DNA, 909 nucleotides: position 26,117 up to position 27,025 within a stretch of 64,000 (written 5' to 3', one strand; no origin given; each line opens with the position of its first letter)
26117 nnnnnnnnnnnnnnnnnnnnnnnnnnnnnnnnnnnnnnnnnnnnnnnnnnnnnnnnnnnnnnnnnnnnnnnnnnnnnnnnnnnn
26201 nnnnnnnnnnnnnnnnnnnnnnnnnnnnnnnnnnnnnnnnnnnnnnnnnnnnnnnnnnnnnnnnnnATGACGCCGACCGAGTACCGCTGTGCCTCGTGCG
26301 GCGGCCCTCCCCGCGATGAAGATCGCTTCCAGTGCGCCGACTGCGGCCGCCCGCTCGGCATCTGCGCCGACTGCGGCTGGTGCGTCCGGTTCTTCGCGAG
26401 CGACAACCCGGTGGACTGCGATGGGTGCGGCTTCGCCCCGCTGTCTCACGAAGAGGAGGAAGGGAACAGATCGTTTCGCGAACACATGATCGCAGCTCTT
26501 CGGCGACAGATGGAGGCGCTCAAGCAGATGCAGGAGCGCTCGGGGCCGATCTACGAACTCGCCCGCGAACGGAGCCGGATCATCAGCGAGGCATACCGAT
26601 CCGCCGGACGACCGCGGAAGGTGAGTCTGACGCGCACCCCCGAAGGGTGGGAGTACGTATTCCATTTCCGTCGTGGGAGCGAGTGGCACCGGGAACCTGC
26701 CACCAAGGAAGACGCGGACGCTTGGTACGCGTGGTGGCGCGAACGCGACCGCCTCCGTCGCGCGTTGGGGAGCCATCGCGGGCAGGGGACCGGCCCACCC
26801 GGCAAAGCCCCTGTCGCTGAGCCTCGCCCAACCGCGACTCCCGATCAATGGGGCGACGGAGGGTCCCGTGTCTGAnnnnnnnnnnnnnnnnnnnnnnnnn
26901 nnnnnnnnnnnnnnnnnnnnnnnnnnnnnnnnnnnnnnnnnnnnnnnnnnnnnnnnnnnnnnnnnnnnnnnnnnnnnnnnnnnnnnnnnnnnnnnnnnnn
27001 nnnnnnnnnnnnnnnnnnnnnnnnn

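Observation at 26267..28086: Low-GC three-gene cassette of unknown function inside the islet: Zn-ribbon protein, lipoprotein, membrane protein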

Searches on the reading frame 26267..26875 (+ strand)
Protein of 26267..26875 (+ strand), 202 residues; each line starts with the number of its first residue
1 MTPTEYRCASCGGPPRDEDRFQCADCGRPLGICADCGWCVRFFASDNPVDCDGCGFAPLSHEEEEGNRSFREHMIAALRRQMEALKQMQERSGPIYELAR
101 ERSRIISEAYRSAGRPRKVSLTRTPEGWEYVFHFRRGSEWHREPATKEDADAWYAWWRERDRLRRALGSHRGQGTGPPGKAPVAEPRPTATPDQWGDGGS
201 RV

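Call 6: search_protein_families(library=pfam, proteins=[window:26267-26875:+], max_evalue=1)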
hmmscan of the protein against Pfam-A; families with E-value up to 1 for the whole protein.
window:26267-26875:+ (202 aa): 7 families
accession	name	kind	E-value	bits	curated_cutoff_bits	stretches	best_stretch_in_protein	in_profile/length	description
PF13248.11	Zn_ribbon_3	-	0.055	13.4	27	1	5-30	2-26/26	zinc-ribbon domain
PF03604.18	Zn_ribbon_RPAB4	-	0.31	11.2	24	1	32-56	2-25/32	DNA directed RNA polymerase, 7 kDa subunit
PF07967.19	zf-C3HC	-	0.33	11.4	22.2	0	5-33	28-56/132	NuBaID N-terminal domain (aka zf-C3HC)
PF25080.1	zf_RING-like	-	0.4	11.2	27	1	8-48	3-38/48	RING zinc finger-like domain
PF13465.12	zf-H2C2_2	-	0.45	11.4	40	0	18-27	12-21/26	Zinc-finger double domain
PF23077.1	zf-C2H2_ZNF462_1st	-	0.55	10.4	27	0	36-45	5-14/29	Zinc finger protein 462, first C2H2 zinc finger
PF07191.17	Zn_ribbon_6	-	0.81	10.2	25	1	4-43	15-51/67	Double zinc ribbon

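Call 7: search_protein_families(library=padloc, proteins=[window:26267-26875:+], max_evalue=1)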
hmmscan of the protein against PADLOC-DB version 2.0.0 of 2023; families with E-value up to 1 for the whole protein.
window:26267-26875:+ (202 aa): 0 families

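Call 8: search_protein_families(library=phrogs, proteins=[window:26267-26875:+], max_evalue=1)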
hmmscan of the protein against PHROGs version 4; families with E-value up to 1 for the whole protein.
window:26267-26875:+ (202 aa): 2 families
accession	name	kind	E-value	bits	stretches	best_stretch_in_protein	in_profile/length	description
phrog_15203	-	unknown function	0.0021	18.5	1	117-133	18-34/37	-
phrog_10810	-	unknown function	0.12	13.9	1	97-123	24-50/56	-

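Call 9: search_protein_families(library=ncbifam, proteins=[window:26267-26875:+], max_evalue=1)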
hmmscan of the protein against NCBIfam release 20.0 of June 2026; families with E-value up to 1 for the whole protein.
window:26267-26875:+ (202 aa): 2 families
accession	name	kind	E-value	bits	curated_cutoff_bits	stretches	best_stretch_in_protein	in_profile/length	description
NF006430.0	PRK08699.1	equivalog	0.042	12.8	481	1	26-93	47-113/325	DNA polymerase III subunit delta'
NF041909.1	HVO_2753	equivalog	0.71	9.8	80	0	6-56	10-56/59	HVO_2753 family zinc finger protein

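Call 11: find_homologous_proteins(query=window:26267-26875:+)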
Query window:26267-26875:+ (202 aa): 12 proteins with E <= 0.001 among 599 candidates.
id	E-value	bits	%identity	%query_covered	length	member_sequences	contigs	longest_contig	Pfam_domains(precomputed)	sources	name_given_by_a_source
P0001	1.7e-74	268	67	86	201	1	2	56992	-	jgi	jgi:hypothetical protein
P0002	2.9e-59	218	61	87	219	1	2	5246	-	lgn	-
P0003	1.6e-56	209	62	78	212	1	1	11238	-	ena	-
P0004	4.0e-52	195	70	54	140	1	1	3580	-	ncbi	-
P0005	1.9e-49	186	53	84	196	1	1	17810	-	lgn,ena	-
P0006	1.3e-32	131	46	82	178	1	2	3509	-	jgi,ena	jgi:DNA-directed RNA polymerase subunit RPC12/RpoP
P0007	1.2e-28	118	42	80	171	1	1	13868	-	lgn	-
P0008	5.3e-23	100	40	80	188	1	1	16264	-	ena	-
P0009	1.9e-21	95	52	53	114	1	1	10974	-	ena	-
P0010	1.1e-19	89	48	56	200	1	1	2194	-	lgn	-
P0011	1.5e-19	88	40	74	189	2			-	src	-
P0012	2.9e-6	45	40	49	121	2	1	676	-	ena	-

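Call 12: find_encoding_contigs(protein=P0001, flank=8000, max_places=3)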
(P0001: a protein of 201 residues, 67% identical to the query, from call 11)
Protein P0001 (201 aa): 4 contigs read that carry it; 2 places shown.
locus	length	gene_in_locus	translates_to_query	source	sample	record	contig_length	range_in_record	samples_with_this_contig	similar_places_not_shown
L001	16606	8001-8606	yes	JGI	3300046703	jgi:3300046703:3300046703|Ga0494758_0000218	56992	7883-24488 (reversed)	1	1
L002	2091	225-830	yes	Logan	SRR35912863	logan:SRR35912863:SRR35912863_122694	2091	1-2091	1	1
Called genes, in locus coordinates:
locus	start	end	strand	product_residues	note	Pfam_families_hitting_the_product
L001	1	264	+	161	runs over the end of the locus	-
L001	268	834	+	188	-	-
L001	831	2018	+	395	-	-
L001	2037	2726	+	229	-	PF08666:SAF (weak), PF16976:RcpC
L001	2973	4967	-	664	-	PF13589:HATPase_c_3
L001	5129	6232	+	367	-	PF00145:DNA_methylase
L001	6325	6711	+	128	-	PF03852:Vsr, PF18741:MTES_1575 (faint)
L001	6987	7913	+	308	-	PF01396:Zn_ribbon_Top1, PF08378:NERD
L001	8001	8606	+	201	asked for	-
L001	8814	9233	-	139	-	-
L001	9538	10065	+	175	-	PF01209:Ubie_methyltran (weak), PF13489:Methyltransf_23 (weak), PF05175:MTS (weak), PF13847:Methyltransf_31, PF08241:Methyltransf_11, PF08242:Methyltransf_12, PF13649:Methyltransf_25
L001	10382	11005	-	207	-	-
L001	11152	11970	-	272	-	PF14355:Abi_C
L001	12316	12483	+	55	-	-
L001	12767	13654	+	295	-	PF08378:NERD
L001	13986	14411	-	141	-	PF01850:PIN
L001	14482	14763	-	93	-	-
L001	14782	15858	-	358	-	PF01972:SDH_protease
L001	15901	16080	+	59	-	-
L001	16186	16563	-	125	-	-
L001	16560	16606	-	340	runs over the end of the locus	PF28530:DUF8426, PF04471:Mrr_cat, PF22722:NA-iREase1 (weak)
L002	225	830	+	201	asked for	-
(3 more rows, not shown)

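Call 13: find_encoding_contigs(protein=P0005, flank=8000, max_places=3)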
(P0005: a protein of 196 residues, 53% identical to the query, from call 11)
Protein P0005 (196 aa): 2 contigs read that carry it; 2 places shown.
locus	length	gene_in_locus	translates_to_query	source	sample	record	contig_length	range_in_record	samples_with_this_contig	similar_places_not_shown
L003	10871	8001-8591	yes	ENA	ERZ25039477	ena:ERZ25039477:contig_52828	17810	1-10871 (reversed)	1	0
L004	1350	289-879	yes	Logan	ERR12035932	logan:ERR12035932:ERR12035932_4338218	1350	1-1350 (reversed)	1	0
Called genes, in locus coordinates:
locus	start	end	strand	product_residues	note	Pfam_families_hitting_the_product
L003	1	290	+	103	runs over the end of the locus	-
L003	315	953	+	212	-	-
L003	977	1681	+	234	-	-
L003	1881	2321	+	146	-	PF13274:SocA_Panacea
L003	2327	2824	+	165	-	-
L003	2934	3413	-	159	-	-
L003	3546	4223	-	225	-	PF13643:DUF4145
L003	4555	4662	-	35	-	-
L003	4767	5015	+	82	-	-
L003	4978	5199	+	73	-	-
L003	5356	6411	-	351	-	-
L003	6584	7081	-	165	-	-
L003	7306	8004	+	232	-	PF00239:Resolvase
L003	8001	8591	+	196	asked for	-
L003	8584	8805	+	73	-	-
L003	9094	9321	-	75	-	-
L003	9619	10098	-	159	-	-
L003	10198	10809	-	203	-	-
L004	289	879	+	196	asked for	-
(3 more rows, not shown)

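Call 17: find_encoding_contigs(protein=P0003, flank=8000, max_places=3)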
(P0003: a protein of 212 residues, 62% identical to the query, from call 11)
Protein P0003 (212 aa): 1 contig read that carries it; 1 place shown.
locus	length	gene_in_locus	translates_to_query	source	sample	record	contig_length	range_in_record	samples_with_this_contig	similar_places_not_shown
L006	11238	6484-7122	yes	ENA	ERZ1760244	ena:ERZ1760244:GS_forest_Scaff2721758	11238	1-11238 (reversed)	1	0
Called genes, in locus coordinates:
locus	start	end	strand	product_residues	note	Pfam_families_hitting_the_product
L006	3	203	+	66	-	?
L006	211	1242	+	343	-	PF05544:Pro_racemase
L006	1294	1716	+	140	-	PF04020:Phage_holin_4_2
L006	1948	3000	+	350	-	PF02784:Orn_Arg_deC_N, PF00278:Orn_DAP_Arg_deC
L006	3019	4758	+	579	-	PF04536:TPM_phosphatase, PF20990:DUF2207_C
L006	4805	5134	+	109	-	-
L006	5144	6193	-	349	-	PF01476:LysM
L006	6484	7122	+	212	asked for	-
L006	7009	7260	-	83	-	-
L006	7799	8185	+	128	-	-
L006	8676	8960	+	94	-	-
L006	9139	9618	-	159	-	-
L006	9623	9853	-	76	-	-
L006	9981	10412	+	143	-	PF09055:Sod_Ni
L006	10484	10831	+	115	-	PF10502:Peptidase_S26 (faint)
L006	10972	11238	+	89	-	?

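Call 18: find_encoding_contigs(protein=P0002, flank=8000, max_places=3)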
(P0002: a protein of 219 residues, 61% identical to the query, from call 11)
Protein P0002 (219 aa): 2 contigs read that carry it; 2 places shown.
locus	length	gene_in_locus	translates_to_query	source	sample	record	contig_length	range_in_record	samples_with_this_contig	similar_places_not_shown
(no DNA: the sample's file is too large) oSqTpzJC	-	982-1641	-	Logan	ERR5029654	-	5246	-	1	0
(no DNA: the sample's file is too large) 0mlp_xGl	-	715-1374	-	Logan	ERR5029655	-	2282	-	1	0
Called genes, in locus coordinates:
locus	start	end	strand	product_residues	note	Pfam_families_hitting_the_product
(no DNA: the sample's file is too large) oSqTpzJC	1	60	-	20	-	?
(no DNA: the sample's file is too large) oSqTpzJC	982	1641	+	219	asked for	-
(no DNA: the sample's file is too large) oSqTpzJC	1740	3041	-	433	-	PF07690:MFS_1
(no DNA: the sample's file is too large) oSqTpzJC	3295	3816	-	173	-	-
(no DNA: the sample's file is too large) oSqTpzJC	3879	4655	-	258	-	-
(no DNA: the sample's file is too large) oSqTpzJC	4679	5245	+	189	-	?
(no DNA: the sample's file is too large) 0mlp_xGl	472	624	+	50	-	-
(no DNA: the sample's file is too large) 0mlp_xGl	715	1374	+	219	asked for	-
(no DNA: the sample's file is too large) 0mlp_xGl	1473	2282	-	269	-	?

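Call 25: find_encoding_contigs(protein=P0008, flank=8000, max_places=2)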
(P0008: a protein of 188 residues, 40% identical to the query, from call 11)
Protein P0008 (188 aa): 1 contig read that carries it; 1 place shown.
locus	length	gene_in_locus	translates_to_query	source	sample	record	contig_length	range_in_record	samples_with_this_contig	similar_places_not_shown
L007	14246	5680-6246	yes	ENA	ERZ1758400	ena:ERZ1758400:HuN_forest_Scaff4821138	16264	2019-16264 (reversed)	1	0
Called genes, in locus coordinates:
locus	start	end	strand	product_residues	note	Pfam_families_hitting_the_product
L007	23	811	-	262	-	-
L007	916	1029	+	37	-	-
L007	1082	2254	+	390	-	-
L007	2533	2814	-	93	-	-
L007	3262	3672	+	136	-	-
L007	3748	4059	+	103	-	-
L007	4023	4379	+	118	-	-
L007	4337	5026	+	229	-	-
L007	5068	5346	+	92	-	-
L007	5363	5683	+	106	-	PF24623:Phage_zn_bind_8 (weak)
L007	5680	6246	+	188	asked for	-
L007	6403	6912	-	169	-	-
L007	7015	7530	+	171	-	-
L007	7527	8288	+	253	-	-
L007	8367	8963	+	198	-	-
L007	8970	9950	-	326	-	PF02899:Phage_int_SAM_1 (weak), PF00589:Phage_integrase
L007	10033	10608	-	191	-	-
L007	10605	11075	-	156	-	-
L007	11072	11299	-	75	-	PF12728:HTH_17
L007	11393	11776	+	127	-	-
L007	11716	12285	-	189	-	-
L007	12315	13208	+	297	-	-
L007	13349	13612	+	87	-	-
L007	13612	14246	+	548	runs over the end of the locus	-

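Call 26: find_encoding_contigs(protein=P0007, flank=8000, max_places=2)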
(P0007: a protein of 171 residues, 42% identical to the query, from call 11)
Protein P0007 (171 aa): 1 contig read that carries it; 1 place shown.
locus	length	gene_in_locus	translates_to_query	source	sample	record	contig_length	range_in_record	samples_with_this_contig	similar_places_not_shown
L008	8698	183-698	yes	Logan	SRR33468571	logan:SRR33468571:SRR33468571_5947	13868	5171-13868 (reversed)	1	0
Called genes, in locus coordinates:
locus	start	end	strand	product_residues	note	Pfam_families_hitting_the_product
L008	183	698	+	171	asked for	-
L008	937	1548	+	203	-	-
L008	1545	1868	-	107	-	-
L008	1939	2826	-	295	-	PF01040:UbiA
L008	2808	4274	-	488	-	PF00501:AMP-binding, PF13193:AMP-binding_C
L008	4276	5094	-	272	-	PF00378:ECH_1, PF16113:ECH_2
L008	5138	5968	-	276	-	PF12146:Hydrolase_4, PF00561:Abhydrolase_1, PF00975:Thioesterase (weak), PF12697:Abhydrolase_6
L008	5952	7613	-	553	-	PF02776:TPP_enzyme_N, PF16582:TPP_enzyme_M_2 (weak), PF02775:TPP_enzyme_C (weak)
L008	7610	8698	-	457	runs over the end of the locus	PF00425:Chorismate_bind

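Call 27: find_encoding_contigs(protein=P0009, flank=8000, max_places=2)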
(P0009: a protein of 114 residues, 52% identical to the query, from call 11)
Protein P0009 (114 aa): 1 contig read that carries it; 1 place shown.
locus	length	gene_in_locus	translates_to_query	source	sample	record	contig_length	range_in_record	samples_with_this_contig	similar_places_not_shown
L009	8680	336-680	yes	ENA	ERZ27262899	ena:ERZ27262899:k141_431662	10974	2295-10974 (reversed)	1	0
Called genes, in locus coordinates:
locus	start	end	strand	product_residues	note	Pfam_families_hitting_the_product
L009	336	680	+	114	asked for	-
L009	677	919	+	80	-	-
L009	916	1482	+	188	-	-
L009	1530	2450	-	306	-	-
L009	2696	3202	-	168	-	-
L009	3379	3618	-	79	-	-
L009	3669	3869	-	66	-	-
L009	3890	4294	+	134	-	-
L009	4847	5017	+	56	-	-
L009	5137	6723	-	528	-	-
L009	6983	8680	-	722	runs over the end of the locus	-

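Call 29: predict_structure(alignment_id=A1)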
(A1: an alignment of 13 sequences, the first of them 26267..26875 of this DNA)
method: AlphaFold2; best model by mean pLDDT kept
length: 202 residues; sequences in the alignment: 13
mean_pLDDT: 72.9   pTM: 0.45
mean pLDDT of the five models: 72.9, 72.2, 72.0, 71.8, 68.9
residues with pLDDT >= 90: 53; 70-90: 64; 50-70: 46; < 50: 39
segments of 3 or more residues with pLDDT < 50: 1-4, 32-56, 173-176, 198-201
pLDDT, mean of each block of 10 residues (from residue 1): 53 69 68 44 45 52 85 91 90 85 85 85 95 94 95 91 76 50 59 52 47
secondary structure, 60 per line:
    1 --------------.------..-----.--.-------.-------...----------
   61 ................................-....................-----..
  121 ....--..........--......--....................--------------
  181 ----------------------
elements in order: H61-92 H94-113 E119-124 E127-136 E139-144 H147-166

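Call 31: search_protein_representatives(alignment_id=A1)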
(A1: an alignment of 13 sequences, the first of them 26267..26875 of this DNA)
Query: 13 sequences, 183 profile positions. Proteins with E-value up to 0.001 (for the whole library): 106; up to 1e-10: 81; up to 1e-30: 19. The best 106 are listed.
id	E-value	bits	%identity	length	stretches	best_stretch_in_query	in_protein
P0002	2.6e-70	252.1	-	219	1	2-181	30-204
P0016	6.4e-65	234.5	-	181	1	7-173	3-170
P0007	5.5e-59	215.2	-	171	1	1-175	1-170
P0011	5.4e-58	211.9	-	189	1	8-176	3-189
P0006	1.6e-57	210.4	-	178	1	1-180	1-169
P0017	1.1e-55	204.4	-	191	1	7-180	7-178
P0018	5.5e-50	185.8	-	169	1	8-173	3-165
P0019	1.5e-44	168.1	-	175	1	7-173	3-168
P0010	2.4e-41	157.7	-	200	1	12-182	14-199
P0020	2.6e-41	157.6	-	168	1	57-180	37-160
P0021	3.9e-40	153.7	-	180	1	5-165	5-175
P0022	6.9e-40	152.9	-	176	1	9-165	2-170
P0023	1.1e-39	152.2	-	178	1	4-176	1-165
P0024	2.0e-39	151.4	-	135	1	64-181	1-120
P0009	1.5e-37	145.3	-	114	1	75-179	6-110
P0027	5.4e-33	130.5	-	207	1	58-166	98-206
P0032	1.9e-27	112.3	-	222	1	67-181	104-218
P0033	3.0e-27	111.7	-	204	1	65-173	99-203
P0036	5.3e-27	110.9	-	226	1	60-180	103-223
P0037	8.7e-27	110.2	-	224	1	37-176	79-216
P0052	4.6e-20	88.3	-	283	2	36-131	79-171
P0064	7.8e-17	77.8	-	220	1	98-171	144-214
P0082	2.5e-12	63.1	-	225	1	64-172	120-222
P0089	9.0e-11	58.0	-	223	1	63-169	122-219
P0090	1.0e-10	57.9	-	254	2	82-131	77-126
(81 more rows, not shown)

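Call 32: search_protein_families(library=pfam, proteins=[P0027, P0032, P0033, P0036, P0037, P0052, P0064, P0082, P0089, P0090], max_evalue=0.1)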
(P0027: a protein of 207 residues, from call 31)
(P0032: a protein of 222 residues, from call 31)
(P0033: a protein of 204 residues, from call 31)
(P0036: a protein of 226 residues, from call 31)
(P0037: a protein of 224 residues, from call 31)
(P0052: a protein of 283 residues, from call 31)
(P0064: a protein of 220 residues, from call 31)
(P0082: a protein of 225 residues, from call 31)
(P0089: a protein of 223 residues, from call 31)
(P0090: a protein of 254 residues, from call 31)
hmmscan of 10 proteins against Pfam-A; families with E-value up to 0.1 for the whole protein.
P0027 (207 aa): 2 families
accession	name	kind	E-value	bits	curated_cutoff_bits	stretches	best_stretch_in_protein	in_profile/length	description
PF19698.5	DUF6197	-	5.5e-09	36.7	24.6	1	1-92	1-106/111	Family of unknown function (DUF6197)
PF09126.16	NaeI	-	0.03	14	25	1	111-204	189-283/288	Restriction endonuclease NaeI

P0032 (222 aa): 0 families

P0033 (204 aa): 1 family
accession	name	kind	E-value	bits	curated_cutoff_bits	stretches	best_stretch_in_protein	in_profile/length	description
PF08429.16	PLU-1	-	0.065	12.8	28.5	1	50-139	197-290/338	PLU-1-like protein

P0036 (226 aa): 1 family
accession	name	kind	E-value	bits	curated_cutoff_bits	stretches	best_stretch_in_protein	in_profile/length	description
PF19698.5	DUF6197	-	4.4e-07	30.6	24.6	1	4-95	4-106/111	Family of unknown function (DUF6197)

P0037 (224 aa): 1 family
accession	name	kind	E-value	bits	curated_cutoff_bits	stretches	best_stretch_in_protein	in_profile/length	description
PF21687.3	T2SSK_1st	-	0.079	14.1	26.2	0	32-77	17-62/107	Type II secretion system (T2SS), protein K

P0052 (283 aa): 1 family
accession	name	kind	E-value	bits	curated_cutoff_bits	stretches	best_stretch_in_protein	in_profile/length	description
PF13747.11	DUF4164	-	0.096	13.6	27.2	0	113-150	14-51/89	Domain of unknown function (DUF4164)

P0064 (220 aa): 0 families

P0082 (225 aa): 1 family
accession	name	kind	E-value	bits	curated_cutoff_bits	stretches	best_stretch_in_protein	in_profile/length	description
PF19698.5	DUF6197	-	8.3e-07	29.7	24.6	1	14-105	6-108/111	Family of unknown function (DUF6197)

P0089 (223 aa): 0 families

P0090 (254 aa): 1 family
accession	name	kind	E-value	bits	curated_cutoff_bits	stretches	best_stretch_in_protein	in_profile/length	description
PF24859.1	FdhE_central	-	0.064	13.8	27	1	65-82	1-18/39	FdhE, central domain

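Call 40: search_dna_similar(query=window:26267-26875:+, collection=phages, mode=protein, max_evalue=0.01)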
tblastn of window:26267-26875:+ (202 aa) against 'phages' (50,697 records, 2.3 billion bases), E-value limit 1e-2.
No match.

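Call 41: search_dna_similar(query=window:26267-26875:+, collection=plasmids, mode=protein, max_evalue=0.01)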
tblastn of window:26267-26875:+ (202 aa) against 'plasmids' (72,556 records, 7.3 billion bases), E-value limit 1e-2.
No match.

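Call 42: find_related_loci(query=A1, collection=viral_contigs, flank=8000)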
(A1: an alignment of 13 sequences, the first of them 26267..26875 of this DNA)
Query A1 (202 aa) in viral_contigs; peptide patterns used: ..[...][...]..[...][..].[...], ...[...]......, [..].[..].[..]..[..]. (x = any residue, [..] = any of these).
75 stretches matched a pattern, but none encodes a relative of the query by tblastn (E <= 1e-3).
